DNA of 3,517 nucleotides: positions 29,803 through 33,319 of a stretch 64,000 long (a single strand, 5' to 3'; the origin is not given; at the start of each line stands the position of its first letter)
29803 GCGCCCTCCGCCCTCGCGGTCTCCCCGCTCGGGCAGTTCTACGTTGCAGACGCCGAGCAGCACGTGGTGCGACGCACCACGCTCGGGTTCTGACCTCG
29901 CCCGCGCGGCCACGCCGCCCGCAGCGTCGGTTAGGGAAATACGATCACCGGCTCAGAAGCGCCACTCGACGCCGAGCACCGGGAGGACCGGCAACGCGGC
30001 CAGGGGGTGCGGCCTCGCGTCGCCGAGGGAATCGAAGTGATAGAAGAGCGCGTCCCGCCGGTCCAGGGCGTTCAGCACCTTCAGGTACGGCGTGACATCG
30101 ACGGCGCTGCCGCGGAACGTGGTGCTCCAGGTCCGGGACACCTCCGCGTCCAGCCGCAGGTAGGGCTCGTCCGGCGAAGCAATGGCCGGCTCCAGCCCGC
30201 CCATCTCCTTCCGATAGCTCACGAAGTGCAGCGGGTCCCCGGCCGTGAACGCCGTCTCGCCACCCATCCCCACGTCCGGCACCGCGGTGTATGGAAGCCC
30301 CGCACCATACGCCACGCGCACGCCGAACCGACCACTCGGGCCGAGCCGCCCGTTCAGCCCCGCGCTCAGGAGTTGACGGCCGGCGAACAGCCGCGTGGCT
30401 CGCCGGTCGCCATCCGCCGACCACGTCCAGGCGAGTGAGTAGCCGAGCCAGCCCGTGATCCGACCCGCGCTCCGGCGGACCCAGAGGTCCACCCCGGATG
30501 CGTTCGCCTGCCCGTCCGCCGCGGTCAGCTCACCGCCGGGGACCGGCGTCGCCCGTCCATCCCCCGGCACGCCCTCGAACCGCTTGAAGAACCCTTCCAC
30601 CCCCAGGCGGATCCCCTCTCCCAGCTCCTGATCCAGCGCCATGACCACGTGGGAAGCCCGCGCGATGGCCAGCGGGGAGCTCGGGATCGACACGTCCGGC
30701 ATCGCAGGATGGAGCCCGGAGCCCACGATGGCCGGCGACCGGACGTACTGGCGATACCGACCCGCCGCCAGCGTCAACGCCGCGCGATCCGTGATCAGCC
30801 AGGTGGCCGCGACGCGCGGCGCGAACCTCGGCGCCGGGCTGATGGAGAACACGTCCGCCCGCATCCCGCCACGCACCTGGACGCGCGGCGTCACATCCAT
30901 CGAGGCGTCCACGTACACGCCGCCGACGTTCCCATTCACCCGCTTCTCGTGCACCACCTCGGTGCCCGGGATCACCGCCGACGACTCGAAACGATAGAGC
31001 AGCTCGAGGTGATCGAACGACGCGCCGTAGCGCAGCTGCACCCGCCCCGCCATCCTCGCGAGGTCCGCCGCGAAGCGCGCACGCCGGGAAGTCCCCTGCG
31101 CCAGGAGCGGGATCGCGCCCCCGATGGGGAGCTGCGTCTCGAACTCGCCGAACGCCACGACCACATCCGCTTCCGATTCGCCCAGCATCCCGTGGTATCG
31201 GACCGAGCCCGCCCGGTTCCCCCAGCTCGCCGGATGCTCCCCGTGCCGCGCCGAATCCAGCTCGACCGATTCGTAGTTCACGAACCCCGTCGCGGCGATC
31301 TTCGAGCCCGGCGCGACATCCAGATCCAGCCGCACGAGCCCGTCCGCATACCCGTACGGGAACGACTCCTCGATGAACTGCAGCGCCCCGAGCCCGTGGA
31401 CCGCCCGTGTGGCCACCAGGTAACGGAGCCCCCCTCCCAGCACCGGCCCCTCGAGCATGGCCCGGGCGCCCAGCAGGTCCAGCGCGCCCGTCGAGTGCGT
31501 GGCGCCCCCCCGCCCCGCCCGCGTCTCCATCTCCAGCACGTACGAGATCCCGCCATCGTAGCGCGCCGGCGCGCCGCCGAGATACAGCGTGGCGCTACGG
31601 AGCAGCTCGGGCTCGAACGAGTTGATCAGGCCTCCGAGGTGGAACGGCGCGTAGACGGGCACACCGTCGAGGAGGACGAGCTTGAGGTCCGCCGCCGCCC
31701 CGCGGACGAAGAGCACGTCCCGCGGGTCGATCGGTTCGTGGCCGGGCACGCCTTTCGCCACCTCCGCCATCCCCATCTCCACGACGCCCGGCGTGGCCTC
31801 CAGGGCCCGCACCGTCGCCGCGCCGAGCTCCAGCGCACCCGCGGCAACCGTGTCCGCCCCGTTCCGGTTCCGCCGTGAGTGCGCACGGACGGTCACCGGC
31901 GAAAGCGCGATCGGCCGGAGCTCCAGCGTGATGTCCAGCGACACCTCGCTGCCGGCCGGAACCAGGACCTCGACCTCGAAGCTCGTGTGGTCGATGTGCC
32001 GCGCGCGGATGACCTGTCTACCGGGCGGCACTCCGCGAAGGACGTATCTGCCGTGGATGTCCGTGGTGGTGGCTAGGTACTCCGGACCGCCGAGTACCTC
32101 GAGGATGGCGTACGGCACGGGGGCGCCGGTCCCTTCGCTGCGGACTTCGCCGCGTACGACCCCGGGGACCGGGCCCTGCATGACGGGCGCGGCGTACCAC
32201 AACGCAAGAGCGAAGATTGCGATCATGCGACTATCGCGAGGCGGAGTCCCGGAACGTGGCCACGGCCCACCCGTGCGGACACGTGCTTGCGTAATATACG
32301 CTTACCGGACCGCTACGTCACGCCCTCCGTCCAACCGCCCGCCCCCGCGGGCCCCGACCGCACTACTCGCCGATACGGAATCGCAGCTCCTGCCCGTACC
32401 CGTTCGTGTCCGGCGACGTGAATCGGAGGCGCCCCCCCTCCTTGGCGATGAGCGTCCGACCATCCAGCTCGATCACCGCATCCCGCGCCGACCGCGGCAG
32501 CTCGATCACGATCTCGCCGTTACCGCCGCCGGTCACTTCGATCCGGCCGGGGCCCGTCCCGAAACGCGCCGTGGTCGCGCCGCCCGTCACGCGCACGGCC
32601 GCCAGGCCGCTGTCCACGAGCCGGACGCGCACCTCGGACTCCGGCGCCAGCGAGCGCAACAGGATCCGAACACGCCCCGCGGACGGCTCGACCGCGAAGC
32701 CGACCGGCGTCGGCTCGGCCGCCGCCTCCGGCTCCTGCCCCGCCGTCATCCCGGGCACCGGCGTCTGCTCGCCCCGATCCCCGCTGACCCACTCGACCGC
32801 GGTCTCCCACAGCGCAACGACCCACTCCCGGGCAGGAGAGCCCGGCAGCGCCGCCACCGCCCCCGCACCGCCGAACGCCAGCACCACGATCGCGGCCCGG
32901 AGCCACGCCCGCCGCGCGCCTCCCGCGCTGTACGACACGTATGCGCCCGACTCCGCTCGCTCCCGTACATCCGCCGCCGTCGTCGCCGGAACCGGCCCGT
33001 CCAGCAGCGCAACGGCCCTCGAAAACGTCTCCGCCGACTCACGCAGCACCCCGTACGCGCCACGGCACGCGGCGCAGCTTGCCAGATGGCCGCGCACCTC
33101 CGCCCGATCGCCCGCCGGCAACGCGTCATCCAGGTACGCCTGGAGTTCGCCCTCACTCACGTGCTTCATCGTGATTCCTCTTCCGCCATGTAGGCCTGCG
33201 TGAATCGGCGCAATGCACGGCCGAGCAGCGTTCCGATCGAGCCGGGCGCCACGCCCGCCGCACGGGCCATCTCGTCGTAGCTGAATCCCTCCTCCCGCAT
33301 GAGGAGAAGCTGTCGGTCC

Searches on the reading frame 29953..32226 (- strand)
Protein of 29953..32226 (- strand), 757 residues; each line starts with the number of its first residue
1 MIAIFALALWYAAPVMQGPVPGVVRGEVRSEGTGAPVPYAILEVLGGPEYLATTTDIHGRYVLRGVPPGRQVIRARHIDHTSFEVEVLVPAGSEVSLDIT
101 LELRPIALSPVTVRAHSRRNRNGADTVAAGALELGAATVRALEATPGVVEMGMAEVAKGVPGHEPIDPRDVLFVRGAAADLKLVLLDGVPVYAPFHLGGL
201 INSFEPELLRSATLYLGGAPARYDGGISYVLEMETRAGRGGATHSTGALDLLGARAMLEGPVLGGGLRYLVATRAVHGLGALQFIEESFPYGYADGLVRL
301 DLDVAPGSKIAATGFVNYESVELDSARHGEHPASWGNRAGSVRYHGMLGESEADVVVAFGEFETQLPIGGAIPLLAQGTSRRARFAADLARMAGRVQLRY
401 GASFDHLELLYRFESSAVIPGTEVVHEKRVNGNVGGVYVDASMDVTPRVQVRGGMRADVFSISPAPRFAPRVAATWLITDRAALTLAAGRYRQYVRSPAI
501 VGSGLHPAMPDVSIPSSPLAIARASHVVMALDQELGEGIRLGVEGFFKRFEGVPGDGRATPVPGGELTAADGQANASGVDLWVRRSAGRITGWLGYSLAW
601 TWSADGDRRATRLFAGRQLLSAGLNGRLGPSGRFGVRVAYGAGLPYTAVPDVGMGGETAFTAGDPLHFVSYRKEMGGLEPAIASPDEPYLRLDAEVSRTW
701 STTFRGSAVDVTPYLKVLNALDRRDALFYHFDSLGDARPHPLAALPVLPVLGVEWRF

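Call 29: search_protein_families(library=pfam, proteins=[window:29953-32226:-], max_evalue=0.0001)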
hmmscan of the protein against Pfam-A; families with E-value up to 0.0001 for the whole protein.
window:29953-32226:- (757 aa): 4 families
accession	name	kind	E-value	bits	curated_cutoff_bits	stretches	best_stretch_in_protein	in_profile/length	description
PF13620.12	CarboxypepD_reg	-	9.7e-13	48.7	32.3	1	24-102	2-82/82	Carboxypeptidase regulatory-like domain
PF00593.30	TonB_dep_Rec_b-barrel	-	6.4e-08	33.3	27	1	400-696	131-419/436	TonB dependent receptor-like, beta-barrel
PF13715.12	CarbopepD_reg_2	-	3.5e-07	30.6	32.2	1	24-113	1-88/88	CarboxypepD_reg-like domain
PF07715.20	Plug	-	8.7e-05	23.4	23.9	0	156-226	28-102/107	TonB-dependent Receptor Plug Domain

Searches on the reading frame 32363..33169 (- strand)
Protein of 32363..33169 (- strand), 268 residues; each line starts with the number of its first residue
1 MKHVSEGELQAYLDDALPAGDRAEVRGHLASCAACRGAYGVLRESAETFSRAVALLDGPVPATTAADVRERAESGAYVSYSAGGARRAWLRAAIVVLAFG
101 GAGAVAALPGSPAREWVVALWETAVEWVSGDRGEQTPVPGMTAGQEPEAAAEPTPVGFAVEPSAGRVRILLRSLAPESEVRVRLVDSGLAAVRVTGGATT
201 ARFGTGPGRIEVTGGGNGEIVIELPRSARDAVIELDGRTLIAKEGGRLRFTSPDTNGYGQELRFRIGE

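Call 29: search_protein_families(library=pfam, proteins=[window:32363-33169:-], max_evalue=0.0001)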
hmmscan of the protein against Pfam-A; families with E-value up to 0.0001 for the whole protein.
window:32363-33169:- (268 aa): 1 family
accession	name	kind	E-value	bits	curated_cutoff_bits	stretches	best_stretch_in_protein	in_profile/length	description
PF13490.11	zf-HC2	-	9.4e-10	38.9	22.2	1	9-36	8-35/35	Putative zinc-finger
